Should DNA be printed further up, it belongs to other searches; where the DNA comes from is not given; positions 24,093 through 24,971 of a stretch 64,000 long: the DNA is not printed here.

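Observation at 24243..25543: DUF99 protein translationally coupled to a small KxDG adenylyltransferase (RNA-ligase-like): possible nucleic-acid repair/processing pair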

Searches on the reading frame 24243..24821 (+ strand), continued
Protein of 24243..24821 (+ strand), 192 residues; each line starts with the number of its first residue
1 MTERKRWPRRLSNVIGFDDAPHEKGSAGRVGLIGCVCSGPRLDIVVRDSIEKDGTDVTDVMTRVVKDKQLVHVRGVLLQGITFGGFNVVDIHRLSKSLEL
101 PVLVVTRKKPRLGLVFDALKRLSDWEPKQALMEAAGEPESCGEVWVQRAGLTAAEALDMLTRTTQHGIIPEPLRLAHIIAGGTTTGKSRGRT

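Call 78: find_encoding_contigs(protein=P0141, flank=10000, max_places=2)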
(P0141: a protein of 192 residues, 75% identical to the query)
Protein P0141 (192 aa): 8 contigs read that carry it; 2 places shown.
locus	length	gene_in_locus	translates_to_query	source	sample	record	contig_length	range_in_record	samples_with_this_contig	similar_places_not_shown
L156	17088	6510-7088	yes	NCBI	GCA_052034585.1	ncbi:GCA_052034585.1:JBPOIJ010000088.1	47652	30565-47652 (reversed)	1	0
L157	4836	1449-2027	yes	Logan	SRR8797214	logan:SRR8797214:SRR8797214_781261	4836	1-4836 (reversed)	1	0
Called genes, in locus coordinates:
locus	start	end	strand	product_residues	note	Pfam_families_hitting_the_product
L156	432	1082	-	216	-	PF09997:DUF2238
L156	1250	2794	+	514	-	-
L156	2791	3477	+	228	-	-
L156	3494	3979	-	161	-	PF03938:OmpH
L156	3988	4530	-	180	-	PF03938:OmpH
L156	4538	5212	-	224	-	PF10946:DUF2625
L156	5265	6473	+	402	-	PF00155:Aminotran_1_2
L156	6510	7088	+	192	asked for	PF01949:Endo_dU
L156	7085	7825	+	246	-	PF09414:RNA_ligase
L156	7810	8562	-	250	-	-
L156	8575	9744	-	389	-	-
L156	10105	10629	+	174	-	-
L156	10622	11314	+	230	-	-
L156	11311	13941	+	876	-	PF12770:CHAT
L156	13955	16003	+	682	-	PF00082:Peptidase_S8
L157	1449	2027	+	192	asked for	PF01949:Endo_dU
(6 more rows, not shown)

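Call 95: search_protein_families(library=phrogs, proteins=[window:24243-24821:+], max_evalue=0.001)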
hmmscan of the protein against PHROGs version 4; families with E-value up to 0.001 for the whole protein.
window:24243-24821:+ (192 aa): 0 families

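Call 97: search_dna_similar(query=window:24243-24821:+, collection=plasmids, mode=protein, max_rows=20, max_evalue=0.00001)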
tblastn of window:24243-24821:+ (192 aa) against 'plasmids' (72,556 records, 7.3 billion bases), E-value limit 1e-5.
Records with a match: 3; places in all: 3; records where one place covers at least 80% of the query: 3.
Best place of each record, by identity: <60% 3.
By first word of the organism name: Deinococcus 2; Fischerella 1.
By predicted mobility (MOB-suite, as given by PLSDB): non-mobilizable 3.
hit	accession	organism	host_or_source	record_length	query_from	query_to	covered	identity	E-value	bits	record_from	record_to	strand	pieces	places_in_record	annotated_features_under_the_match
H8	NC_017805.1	Deinococcus gobiensis I-0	-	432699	10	180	89%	47.7%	8e-26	110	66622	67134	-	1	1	DUF99 family protein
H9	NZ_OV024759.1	Deinococcus radiodurans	-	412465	10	180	89%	47.1%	1e-28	118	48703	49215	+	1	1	DUF99 family protein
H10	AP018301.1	Fischerella sp. NIES-4106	-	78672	9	179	89%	36.6%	5e-28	116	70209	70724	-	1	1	hypothetical protein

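Call 98: get_annotated_region(hit=H9, flank=4000)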
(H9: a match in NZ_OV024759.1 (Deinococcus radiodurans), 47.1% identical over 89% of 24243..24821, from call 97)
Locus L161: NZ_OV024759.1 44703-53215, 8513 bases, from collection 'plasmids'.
description: Deinococcus radiodurans isolate DRR11 plasmid 3
organism: Deinococcus radiodurans (NCBI taxid 1299)
taxonomy: Bacteria; Deinococcota; Deinococci; Deinococcales; Deinococcaceae; Deinococcus; Deinococcus radiodurans
host: -; source: -; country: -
typing (MOB-suite, as given by PLSDB): non-mobilizable
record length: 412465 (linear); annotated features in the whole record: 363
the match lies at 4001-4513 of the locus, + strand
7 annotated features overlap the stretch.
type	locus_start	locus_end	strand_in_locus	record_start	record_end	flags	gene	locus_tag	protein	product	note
CDS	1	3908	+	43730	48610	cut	-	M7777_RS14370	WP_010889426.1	DUF4132 domain-containing protein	-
CDS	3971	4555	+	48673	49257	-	-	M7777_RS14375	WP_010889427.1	DUF99 family protein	-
CDS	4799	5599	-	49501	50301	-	-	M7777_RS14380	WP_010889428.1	ABC transporter permease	GO:0006810 - transport [Evidence IEA]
CDS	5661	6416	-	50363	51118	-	modA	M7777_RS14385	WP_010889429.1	molybdate ABC transporter substrate-binding protein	GO:0015689 - molybdate ion transport [Evidence IEA]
CDS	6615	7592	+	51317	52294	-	-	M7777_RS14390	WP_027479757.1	intradiol ring-cleavage dioxygenase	-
CDS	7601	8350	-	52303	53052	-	thiD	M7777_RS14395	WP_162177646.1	bifunctional hydroxymethylpyrimidine kinase/phosphomethylpyrimidine kinase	GO:0009228 - thiamine biosynthetic process [Evidence IEA]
CDS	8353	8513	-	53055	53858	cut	-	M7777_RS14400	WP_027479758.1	thiazole synthase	-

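Call 99: get_annotated_region(hit=H10, flank=4000)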
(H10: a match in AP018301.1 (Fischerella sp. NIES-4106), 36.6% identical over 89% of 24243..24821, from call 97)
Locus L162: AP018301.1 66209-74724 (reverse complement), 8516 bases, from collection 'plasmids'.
description: Fischerella sp. NIES-4106 plasmid plasmid3 DNA, complete genome
organism: Fischerella sp. NIES-4106 (NCBI taxid 2005456)
taxonomy: Bacteria; Cyanobacteriota; Cyanophyceae; Nostocales; Hapalosiphonaceae; Fischerella; Fischerella sp. NIES-4106
host: -; source: -; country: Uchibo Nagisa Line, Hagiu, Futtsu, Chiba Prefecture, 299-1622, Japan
typing (MOB-suite, as given by PLSDB): non-mobilizable; replicon rep_cluster_1657
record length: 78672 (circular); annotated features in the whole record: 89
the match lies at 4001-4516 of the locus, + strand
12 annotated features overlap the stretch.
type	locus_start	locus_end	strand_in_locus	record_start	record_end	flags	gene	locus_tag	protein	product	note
CDS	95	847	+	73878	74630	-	-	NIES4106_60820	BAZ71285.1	antirestriction protein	-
CDS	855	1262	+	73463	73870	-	-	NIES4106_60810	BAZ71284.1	hypothetical protein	-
CDS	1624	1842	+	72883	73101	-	-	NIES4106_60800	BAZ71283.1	hypothetical protein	-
CDS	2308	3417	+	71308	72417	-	-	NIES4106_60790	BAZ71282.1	hypothetical protein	-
CDS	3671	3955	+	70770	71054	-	-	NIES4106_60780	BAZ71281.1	hypothetical protein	-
CDS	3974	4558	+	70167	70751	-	-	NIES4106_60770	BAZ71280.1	hypothetical protein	-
CDS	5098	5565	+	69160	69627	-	-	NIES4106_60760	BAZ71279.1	hypothetical protein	-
CDS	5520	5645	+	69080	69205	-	-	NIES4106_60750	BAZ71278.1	hypothetical protein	-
CDS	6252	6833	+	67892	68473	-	-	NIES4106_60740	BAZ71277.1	hypothetical protein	-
CDS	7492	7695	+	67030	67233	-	-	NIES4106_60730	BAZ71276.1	hypothetical protein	-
CDS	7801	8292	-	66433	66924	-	-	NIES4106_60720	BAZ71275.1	hypothetical protein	-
CDS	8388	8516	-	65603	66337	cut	-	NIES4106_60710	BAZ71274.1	dienelactone hydrolase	-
